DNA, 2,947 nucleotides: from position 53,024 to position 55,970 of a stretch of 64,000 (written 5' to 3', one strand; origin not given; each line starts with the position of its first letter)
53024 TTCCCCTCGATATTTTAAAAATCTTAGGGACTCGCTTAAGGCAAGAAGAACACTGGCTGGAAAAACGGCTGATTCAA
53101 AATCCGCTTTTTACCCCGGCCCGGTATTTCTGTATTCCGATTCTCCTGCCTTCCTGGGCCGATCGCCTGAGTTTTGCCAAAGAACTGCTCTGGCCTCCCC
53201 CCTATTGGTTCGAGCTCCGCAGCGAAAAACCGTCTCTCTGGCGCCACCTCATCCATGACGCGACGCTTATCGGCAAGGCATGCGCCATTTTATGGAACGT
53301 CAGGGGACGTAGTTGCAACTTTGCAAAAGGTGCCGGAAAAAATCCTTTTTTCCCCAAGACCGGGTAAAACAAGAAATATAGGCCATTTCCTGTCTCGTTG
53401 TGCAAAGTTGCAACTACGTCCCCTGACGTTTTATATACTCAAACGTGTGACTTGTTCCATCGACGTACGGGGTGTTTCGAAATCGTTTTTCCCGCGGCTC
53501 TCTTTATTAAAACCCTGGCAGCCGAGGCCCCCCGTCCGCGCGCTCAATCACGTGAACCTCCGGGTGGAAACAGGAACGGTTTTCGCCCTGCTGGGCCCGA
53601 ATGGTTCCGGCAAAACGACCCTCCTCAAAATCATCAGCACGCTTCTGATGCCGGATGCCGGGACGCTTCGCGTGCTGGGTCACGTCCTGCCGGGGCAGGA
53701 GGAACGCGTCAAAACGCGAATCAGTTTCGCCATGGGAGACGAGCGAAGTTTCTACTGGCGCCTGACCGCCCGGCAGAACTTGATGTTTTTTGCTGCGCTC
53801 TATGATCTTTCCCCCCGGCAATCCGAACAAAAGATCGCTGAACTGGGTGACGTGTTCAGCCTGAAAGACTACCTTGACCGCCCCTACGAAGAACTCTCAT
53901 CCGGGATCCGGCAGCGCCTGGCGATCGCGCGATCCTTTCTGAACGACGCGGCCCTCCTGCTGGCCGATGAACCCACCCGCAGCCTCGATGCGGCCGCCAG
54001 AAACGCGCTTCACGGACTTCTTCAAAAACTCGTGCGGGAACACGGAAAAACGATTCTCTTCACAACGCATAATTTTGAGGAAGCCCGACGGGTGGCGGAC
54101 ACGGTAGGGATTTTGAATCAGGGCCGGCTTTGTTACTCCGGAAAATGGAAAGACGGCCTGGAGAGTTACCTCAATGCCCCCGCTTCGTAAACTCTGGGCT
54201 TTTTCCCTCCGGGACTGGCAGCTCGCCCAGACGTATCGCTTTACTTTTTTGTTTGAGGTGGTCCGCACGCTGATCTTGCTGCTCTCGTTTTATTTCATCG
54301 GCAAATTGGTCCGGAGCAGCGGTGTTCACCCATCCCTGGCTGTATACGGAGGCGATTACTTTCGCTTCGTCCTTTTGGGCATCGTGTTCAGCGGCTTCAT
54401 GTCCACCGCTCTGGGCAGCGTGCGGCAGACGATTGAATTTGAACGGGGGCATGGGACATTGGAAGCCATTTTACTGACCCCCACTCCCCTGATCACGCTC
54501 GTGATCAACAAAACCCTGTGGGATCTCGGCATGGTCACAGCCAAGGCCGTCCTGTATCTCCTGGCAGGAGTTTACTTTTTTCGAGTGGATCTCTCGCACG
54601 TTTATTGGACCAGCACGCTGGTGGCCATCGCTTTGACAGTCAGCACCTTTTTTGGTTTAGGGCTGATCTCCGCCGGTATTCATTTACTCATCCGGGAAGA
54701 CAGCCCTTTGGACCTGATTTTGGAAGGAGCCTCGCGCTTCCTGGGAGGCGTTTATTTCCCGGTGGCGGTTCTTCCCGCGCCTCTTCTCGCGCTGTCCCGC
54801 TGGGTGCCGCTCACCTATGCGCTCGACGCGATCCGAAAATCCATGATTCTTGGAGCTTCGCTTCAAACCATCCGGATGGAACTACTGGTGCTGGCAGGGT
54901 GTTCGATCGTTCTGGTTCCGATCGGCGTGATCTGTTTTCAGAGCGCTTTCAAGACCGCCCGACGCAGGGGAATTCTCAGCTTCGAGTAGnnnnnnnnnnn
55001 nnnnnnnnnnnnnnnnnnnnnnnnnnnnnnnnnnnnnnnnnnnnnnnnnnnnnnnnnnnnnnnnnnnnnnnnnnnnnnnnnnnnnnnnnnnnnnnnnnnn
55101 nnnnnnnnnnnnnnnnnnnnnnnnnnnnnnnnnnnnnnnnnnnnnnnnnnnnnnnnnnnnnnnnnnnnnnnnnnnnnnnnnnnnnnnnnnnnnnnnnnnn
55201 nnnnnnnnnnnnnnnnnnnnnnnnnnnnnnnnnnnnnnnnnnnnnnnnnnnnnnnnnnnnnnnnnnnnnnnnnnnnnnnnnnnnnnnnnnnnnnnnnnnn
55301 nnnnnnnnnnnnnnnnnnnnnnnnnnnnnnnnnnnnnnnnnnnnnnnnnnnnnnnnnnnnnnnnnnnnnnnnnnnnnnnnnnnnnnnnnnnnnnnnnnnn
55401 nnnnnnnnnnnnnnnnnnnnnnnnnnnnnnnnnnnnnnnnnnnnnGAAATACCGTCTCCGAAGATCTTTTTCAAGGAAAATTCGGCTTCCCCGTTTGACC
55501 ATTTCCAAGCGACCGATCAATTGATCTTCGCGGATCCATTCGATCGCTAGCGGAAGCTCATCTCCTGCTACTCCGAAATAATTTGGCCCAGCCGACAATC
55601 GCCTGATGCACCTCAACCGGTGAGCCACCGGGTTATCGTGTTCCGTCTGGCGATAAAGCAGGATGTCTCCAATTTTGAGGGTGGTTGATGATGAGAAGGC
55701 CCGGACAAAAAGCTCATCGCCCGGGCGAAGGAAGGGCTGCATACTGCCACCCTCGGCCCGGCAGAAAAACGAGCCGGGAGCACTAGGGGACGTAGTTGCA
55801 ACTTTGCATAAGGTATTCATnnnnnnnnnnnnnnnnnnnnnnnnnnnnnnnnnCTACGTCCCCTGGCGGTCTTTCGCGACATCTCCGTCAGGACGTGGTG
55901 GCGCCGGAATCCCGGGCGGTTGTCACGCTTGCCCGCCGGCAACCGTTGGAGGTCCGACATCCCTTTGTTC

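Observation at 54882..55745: S24/S26-type serine peptidase domain fused to a GNAT acetyltransferase, encoded convergently with and overlapping the ABC permease 3' end by ~100 bp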

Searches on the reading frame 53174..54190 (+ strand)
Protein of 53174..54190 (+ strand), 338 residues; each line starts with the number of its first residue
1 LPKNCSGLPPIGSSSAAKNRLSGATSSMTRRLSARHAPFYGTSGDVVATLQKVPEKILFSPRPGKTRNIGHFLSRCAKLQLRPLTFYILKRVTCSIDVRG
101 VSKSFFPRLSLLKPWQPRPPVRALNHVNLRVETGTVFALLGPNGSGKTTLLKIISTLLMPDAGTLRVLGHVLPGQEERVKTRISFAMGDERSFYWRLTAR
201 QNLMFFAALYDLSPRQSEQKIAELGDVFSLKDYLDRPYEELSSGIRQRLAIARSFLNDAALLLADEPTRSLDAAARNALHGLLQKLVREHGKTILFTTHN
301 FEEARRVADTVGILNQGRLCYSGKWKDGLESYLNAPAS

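Call 3: search_protein_families(library=pfam, proteins=[window:53174-54190:+], max_evalue=0.1)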
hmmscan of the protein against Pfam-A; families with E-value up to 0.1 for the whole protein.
window:53174-54190:+ (338 aa): 19 families
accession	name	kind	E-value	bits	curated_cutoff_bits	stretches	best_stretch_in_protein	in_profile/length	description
PF00005.33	ABC_tran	-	1.1e-28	101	25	1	124-268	1-136/137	ABC transporter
PF13304.12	AAA_21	-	5.1e-14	53.5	27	2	231-300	228-299/304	AAA domain, putative AbiEii toxin, Type IV TA system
PF05729.18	NACHT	-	5.4e-06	26.8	26.7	1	136-158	2-24/167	NACHT domain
PF13555.12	AAA_29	-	1.2e-05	25.4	27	1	129-162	17-50/61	P-loop containing region of AAA domain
PF13175.12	AAA_15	-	0.0001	22.5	32.1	1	136-159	25-48/374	AAA ATPase domain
PF13476.12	AAA_23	-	0.00052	21.1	27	1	135-161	20-46/201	AAA domain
PF02463.25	SMC_N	-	0.00075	19.4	40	1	136-158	26-48/220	RecF/RecN/SMC N terminal domain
PF13166.12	AAA_13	-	0.0012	18.1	36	0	141-157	23-39/713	AAA domain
PF25199.1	nSTAND_NTPase5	-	0.0033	17.7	34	1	131-163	38-69/145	Novel STAND NTPase 5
PF13521.12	AAA_28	-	0.0093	16.6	27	0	137-157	2-22/164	AAA domain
PF13191.12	AAA_16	-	0.0094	16.9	32.6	1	129-291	17-128/167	AAA ATPase domain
PF13671.12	AAA_33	-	0.011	16.4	27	0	136-152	1-17/143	AAA domain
PF07693.20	KAP_NTPase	-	0.011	15.5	20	1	124-216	12-48/293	KAP family P-loop domain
PF13604.12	AAA_30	-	0.019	15.1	27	1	134-162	18-46/191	AAA domain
PF24389.1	ORC-CDC6-like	-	0.021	14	27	1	138-156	36-54/571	ORC-CDC6-like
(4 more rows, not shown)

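Call 4: search_protein_families(library=ncbifam, proteins=[window:53174-54190:+], max_evalue=0.1)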
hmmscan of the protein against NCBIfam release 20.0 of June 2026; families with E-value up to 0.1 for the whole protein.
window:53174-54190:+ (338 aa): 202 families (the best 25 are shown)
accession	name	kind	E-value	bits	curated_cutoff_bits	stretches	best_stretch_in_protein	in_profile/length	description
TIGR01188.1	drrA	subfamily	5.7e-57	193.3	312.45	1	121-324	6-207/302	daunorubicin resistance ABC transporter, ATP-binding protein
TIGR03864.1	PQQ_ABC_ATP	hypoth_equivalog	2.3e-43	148.4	302.25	1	121-326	14-217/236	ABC transporter, ATP-binding subunit, PQQ-dependent alcohol dehydrogenase system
NF033858.1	ABC2_perm_RbbA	equivalog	4.6e-43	147.3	1050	1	123-323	281-479/909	ribosome-associated ATPase/putative transporter RbbA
NF010060.0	PRK13537.1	equivalog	9.8e-41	139.6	521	1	124-330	31-235/314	nodulation factor ABC transporter ATP-binding protein NodI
NF010059.0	PRK13536.1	equivalog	1.2e-39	136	549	1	124-326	59-259/342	nodulation factor ABC transporter ATP-binding protein NodI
TIGR00968.1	3a0106s01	subfamily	1.2e-37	129.6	342.75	1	122-321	14-211/237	sulfate ABC transporter ATP-binding protein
TIGR01288.1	nodI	equivalog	3.8e-37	127.9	424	1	124-325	20-219/303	nodulation factor ABC transporter ATP-binding protein NodI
TIGR03740.1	galliderm_ABC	subfamily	5.8e-36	124.2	309.75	1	123-326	15-209/223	lantibiotic protection ABC transporter ATP-binding subunit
NF040933.2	ABC_arch_GlcV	equivalog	8.7e-35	120.2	450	1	118-327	16-228/357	glucose ABC transporter ATP-binding protein GlcV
NF040840.2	tungstate_WtpC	equivalog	1.4e-34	119.9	440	1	124-327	16-217/347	tungstate ABC transporter ATP-binding protein WtpC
TIGR02982.1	heterocyst_DevA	subfamily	1.8e-34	119.3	295.8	1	123-319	20-219/220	ABC exporter ATP-binding subunit, DevA family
TIGR04521.1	ECF_ATPase_2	equivalog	2.7e-34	118.5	330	1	122-328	19-232/279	energy-coupling factor transporter ATPase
TIGR01186.1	proV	subfamily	1.2e-33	116.8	326.6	1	123-324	8-213/363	betaine/proline/choline family ABC transporter ATP-binding protein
TIGR02142.1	modC_ABC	equivalog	1.8e-33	116.3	285.05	1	127-326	16-217/353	molybdenum ABC transporter ATP-binding protein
TIGR03522.1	GldA_ABC_ATP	equivalog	1e-32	113.8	402.6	1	122-324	16-215/301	gliding motility-associated ABC transporter ATP-binding subunit GldA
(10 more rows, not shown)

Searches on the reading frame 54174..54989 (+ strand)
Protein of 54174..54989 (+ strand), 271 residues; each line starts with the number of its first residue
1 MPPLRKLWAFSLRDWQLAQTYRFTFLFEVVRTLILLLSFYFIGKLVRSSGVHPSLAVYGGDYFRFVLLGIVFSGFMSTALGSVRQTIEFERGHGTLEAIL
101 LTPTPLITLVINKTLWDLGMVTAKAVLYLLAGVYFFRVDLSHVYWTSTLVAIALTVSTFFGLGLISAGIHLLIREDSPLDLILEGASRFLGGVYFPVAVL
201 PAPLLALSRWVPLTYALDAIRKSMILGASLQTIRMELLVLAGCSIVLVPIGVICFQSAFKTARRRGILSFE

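Call 3: search_protein_families(library=pfam, proteins=[window:54174-54989:+], max_evalue=0.1)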
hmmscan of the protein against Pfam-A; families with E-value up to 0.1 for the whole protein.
window:54174-54989:+ (271 aa): 2 families
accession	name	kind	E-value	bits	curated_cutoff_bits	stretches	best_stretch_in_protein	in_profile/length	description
PF01061.29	ABC2_membrane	-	9.2e-09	35.6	26.9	1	9-224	5-210/211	ABC-2 type transporter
PF12698.13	ABC2_membrane_3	-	6.8e-05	22.6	31.6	1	61-252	159-346/347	ABC-2 family transporter protein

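Call 4: search_protein_families(library=ncbifam, proteins=[window:54174-54989:+], max_evalue=0.1)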
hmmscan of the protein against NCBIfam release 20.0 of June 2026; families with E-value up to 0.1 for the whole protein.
window:54174-54989:+ (271 aa): 7 families
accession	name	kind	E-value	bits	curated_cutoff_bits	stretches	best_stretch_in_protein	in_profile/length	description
TIGR01247.1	drrB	subfamily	6.4e-11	42.4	223.05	1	37-255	22-236/236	daunorubicin resistance ABC transporter membrane protein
TIGR03062.1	pip_yhgE_Cterm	subfamily_domain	1.3e-07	31.4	102.2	1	194-255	143-203/208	YhgE/Pip family protein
TIGR00025.1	Mtu_efflux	paralog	1.4e-07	31.3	146.9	1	32-258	6-230/238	ABC transporter efflux protein, DrrB family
NF011648.0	PRK15066.1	subfamily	2.1e-07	30.7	225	1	37-256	38-250/257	ABC transporter permease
NF038293.1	permease_SagH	equivalog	2.9e-07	29.6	450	1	56-255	173-367/370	SagH family ABC transporter permease subunit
TIGR01291.1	nodJ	subfamily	6.2e-05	22.7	206.65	1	57-248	51-242/253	ABC-2 type transporter, NodJ family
NF050053.1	CapPschTportKpsM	equivalog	0.0012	18.9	300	1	23-232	23-225/257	capsule polysaccharide transporter KpsM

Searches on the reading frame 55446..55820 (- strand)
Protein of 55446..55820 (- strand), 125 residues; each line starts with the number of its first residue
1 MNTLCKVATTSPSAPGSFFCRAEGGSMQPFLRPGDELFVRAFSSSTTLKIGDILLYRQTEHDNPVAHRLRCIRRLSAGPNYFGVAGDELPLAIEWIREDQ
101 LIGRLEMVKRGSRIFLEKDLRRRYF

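Call 40: search_solved_structures(query=A5, max_evalue=1, show_alignments=3)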
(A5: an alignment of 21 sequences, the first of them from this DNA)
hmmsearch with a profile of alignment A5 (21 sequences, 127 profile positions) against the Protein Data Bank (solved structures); distinct sequences matched with E-value up to 1: 22.
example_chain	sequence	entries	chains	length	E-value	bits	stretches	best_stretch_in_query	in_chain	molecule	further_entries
7p2q_A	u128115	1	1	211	1.6e-10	43.7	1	29-96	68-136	Signal peptidase complex catalytic subunit SEC11C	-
7p2p_A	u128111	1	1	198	2.9e-10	42.9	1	29-95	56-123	Signal peptidase complex catalytic subunit SEC11A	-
9rjb_A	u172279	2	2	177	2e-09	40.2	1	30-95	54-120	Signal peptidase complex catalytic subunit SEC11A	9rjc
4wvh_A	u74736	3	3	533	0.00011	24.9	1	22-75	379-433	Maltose-binding periplasmic protein,Signal peptidase IB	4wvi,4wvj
4nv4_A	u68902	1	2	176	0.00016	24.4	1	25-74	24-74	Signal peptidase I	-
4me8_A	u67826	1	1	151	0.00054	22.6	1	26-75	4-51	Signal peptidase I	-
4wvg_A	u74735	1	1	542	0.0014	21.3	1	22-75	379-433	Maltose-binding periplasmic protein,Signal peptidase IB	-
6a2t_A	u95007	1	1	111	0.0068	19.1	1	6-57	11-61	LexA repressor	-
6a2r_A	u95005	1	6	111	0.0091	18.7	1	6-57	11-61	LexA repressor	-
6a2q_A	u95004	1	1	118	0.011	18.4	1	6-57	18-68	LexA repressor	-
3k2z_A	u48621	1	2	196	0.062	16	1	7-112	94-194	LexA repressor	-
1i4v_A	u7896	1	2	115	0.084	15.6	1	18-58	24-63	UMUD' PROTEIN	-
1umu_A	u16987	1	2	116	0.085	15.5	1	18-58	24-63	UMUD'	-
8b0v_A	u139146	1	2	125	0.11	15.2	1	7-71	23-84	LexA repressor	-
6a2s_A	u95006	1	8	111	0.12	15.1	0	6-57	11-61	LexA repressor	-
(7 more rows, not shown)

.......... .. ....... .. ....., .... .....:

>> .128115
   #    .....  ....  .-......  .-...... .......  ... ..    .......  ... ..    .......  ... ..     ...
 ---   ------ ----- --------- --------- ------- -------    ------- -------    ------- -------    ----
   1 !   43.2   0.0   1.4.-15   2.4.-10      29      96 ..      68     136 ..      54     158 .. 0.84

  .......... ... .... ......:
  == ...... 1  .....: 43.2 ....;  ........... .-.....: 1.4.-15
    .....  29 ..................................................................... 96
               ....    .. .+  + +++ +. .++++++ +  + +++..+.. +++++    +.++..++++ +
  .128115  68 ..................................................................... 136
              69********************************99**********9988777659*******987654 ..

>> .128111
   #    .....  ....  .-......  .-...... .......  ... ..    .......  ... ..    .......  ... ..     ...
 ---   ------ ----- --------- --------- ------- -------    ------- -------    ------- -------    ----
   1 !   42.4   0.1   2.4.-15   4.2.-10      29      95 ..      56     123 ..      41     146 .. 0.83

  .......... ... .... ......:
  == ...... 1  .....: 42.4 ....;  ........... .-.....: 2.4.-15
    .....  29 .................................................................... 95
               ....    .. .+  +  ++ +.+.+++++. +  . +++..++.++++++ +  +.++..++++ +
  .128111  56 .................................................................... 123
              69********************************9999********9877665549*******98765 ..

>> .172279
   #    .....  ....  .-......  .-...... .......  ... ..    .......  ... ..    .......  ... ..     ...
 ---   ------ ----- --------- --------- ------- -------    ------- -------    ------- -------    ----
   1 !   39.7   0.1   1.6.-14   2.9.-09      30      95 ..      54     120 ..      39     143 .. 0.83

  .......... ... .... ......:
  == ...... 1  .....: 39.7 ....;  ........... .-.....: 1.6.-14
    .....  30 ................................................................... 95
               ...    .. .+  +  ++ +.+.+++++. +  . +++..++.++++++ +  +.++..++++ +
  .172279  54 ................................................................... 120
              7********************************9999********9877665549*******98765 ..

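Call 53: predict_structure(alignment_id=A5)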
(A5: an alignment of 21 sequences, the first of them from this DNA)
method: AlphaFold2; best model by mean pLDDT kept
length: 125 residues; sequences in the alignment: 21
mean_pLDDT: 90.4   pTM: 0.83
mean pLDDT of the five models: 90.4, 89.3, 89.0, 88.9, 87.9
residues with pLDDT >= 90: 100; 70-90: 15; 50-70: 10; < 50: 0
segments of 3 or more residues with pLDDT < 50: none
pLDDT, mean of each block of 10 residues (from residue 1): 67 80 94 96 94 95 95 94 95 96 97 92 74
secondary structure, 60 per line:
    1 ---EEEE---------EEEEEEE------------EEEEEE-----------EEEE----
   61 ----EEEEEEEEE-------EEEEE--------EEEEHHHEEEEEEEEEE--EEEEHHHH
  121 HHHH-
elements in order: E4-7 E17-23 E36-41 E53-56 E65-73 E81-85 E94-97 E101-110 E113-116 H117-124

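Call 55: fold_search(model_id=the predicted structure, library=pdb)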
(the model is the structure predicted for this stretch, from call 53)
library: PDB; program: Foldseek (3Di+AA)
matches with E <= 10: 482; with E <= 0.001: 1
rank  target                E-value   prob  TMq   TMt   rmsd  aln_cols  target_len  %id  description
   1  4wvg_A                3.6e-04  1.00  0.56  0.15   8.9       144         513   14  Crystal structure of the Type-I signal peptidase from Staphylococcus aureus (SpsB). (released 2015-09-23)
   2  4wvj_A                1.1e-03  1.00  0.59  0.15   6.9       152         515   15  Crystal structure of the Type-I signal peptidase from Staphylococcus aureus (SpsB) in complex with an inhibitor peptid (released 2015-09-23)
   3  4wvh_A                1.8e-03  1.00  0.59  0.15   6.9       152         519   15  Crystal structure of the Type-I signal peptidase from Staphylococcus aureus (SpsB) in complex with a substrate peptide (released 2015-09-23)
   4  7p2p_A                1.9e-03  1.00  0.61  0.53   3.7       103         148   22  Human Signal Peptidase Complex Paralog A (SPC-A) (released 2021-10-06)
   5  4wvi_A                2.4e-03  1.00  0.59  0.15   7.6       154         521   15  Crystal structure of the Type-I signal peptidase from Staphylococcus aureus (SpsB) in complex with a substrate peptide (released 2015-09-23)
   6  4n31_A                3.8e-03  1.00  0.54  0.48   9.5       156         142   11  Structure and activity of Streptococcus pyogenes SipA: a signal peptidase homologue essential for pilus polymerisation (released 2014-08-20)
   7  7p2q_A                6.6e-03  1.00  0.60  0.52   4.1       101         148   24  Human Signal Peptidase Complex Paralog C (SPC-C) (released 2021-10-06)
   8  4n31_B                1.3e-02  1.00  0.59  0.55   7.1       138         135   10  Structure and activity of Streptococcus pyogenes SipA: a signal peptidase homologue essential for pilus polymerisation (released 2014-08-20)
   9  2ho0                  1.7e-02  1.00  0.46  0.45   5.7       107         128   17  Structure of a Hyper-cleavable Monomeric Fragment of Phage Lambda Repressor Containing the Cleavage Site Region (released 2006-09-19)
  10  5ygf_A                2.0e-02  0.97  0.37  0.22  13.6       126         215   12  Crystal structure of Drosophila melanogaster Papi extended Tudor domain (D287A) in complex with Piwi N-terminal R10-un (released 2018-03-14)
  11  8fvy_E                2.0e-02  0.97  0.36  0.19  11.0       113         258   12  40S subunit of the Giardia lamblia 80S ribosome (released 2024-01-24)
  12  1t7d_B                2.5e-02  1.00  0.59  0.34  11.4       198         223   11  Crystal structure of Escherichia coli type I signal peptidase in complex with a lipopeptide inhibitor (released 2004-07-13)
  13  5ygd_A                2.8e-02  0.97  0.36  0.23  13.3       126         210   12  Crystal structure of Drosophila melanogaster Papi extended Tudor domain (D287A) in complex with Piwi N-terminal R10me2 (released 2018-03-14)
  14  5vqg                  2.8e-02  0.93  0.34  0.22  14.0       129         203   13  Crystal structure of the extended Tudor domain from BmPAPI (released 2017-06-14)
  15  1umu_B                3.3e-02  1.00  0.54  0.62   4.4       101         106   19  STRUCTURE DETERMINATION OF UMUD' BY MAD PHASING OF THE SELENOMETHIONYL PROTEIN (released 1996-08-01)
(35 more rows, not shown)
